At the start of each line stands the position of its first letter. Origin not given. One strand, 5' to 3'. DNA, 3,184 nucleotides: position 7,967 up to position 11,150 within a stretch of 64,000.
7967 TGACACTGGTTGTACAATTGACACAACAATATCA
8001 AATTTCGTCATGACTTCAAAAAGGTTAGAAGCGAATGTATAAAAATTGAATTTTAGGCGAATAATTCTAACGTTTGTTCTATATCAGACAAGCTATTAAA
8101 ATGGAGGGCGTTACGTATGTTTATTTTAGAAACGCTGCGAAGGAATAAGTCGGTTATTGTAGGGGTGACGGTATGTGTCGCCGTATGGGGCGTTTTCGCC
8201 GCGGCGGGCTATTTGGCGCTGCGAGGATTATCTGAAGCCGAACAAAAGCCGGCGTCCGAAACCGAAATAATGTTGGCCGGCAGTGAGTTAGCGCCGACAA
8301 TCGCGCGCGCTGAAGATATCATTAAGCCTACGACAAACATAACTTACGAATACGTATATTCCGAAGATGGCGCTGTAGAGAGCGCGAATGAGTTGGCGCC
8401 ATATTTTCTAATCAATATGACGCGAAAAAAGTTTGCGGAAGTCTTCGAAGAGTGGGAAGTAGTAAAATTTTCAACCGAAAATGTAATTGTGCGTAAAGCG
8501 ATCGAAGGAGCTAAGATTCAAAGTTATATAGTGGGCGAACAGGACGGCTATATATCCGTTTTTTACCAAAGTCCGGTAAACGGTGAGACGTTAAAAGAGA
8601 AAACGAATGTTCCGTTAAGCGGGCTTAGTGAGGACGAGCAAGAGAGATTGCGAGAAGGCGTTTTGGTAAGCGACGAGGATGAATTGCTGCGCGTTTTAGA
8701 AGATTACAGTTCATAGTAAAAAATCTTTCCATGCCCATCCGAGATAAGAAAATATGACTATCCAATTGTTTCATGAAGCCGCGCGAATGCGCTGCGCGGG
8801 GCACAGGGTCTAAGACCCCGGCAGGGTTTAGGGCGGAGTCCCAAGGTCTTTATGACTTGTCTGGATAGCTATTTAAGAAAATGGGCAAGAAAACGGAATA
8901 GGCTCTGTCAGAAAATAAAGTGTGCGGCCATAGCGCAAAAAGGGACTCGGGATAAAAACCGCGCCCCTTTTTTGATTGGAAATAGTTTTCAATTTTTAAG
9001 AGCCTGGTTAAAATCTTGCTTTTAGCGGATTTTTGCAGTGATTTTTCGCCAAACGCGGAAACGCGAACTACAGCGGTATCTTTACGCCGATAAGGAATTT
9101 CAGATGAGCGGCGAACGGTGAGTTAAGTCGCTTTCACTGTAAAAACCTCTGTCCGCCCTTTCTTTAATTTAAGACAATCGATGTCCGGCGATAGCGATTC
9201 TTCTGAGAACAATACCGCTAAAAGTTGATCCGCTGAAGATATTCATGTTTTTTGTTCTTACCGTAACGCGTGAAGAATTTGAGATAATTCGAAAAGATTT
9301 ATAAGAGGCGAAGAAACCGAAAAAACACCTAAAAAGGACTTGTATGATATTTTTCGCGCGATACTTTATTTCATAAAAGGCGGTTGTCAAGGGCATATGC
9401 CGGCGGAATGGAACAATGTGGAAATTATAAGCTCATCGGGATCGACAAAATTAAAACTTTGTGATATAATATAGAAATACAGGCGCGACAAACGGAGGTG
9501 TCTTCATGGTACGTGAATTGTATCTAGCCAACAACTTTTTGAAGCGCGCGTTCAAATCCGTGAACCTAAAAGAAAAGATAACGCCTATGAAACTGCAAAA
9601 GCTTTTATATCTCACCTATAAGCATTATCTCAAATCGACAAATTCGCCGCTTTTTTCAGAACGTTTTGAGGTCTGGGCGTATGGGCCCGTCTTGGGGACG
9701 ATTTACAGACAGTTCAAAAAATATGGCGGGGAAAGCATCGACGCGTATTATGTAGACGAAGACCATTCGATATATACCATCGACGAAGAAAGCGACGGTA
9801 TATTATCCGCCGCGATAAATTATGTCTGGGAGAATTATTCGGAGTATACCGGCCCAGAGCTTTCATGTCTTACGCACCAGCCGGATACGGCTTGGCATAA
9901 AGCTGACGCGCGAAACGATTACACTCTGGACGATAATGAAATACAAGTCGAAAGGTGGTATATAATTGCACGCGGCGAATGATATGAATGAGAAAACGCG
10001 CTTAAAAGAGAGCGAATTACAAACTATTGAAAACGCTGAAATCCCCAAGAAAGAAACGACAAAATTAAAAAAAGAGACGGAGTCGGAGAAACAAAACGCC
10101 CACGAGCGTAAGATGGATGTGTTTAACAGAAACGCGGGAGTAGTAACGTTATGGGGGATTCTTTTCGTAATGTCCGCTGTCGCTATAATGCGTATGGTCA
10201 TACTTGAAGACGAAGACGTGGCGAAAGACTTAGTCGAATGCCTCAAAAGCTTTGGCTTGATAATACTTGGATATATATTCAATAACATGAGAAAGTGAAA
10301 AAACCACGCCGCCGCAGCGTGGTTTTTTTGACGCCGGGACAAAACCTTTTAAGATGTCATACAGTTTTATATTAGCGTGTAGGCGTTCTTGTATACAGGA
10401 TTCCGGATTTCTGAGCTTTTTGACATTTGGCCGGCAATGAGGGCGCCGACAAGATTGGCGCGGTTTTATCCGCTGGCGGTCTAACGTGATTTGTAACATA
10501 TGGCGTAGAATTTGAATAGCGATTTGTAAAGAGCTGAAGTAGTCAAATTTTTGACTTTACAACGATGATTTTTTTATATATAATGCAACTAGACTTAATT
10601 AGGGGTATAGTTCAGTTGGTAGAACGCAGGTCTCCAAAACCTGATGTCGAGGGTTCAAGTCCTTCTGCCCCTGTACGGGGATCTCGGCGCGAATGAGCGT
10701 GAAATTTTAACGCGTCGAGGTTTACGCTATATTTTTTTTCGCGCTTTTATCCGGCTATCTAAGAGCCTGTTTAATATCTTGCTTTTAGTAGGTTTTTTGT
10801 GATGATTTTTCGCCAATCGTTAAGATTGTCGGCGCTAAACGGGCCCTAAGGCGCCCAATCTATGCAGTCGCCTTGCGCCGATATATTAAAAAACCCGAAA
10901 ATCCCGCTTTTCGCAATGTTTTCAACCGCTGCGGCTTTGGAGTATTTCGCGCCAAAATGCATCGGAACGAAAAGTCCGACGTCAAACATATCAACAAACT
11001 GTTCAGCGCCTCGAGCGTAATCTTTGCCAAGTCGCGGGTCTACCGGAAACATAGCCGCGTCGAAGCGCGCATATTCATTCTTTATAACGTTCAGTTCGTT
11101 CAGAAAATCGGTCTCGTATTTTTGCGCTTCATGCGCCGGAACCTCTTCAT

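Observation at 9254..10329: Panacea (DUF4065) antitoxin-like gene coupled to a small membrane protein in a mobile-element-scarred islet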

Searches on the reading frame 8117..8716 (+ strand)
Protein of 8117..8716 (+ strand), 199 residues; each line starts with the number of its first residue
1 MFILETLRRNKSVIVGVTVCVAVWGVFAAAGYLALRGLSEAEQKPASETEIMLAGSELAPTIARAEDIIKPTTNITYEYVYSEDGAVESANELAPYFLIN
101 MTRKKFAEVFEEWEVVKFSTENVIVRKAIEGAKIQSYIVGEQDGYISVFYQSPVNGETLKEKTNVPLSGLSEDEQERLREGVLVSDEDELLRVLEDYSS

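Call 62: search_protein_families(library=pfam, proteins=[window:8117-8716:+], max_evalue=1)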
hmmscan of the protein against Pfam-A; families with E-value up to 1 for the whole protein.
window:8117-8716:+ (199 aa): 3 families
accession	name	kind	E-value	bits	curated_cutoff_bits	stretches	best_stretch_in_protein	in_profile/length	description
PF08955.15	BofC_C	-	1.1e-08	35.5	21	1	133-198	8-73/74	BofC C-terminal domain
PF23714.1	Rv3627c_N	-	0.065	13.6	27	1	8-41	7-40/58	Carboxypeptidase Rv3627c-like, N-terminal domain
PF06374.16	NDUF_C2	-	0.17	12.6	24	1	93-116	85-108/109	NADH-ubiquinone oxidoreductase subunit b14.5b (NDUFC2)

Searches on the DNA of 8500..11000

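Call 84: search_rna_families(source=window, start=8500, end=11000, threshold=evalue, max_evalue=1)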
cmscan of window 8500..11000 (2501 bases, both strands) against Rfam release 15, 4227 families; matches with E-value up to 1: 1.
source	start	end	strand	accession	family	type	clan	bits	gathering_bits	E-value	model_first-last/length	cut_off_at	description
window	10601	10673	+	RF00005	tRNA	Gene; tRNA;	CL00001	68.2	29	3.9e-14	1-71/71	no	tRNA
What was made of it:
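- Closest known: RosmerTA toxin RmrT. Different: No RNA family was found in this region apart from the tRNA (call 84).
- Tried and rejected: No RNA antitoxin or riboswitch; only the tRNA was found (call 84).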
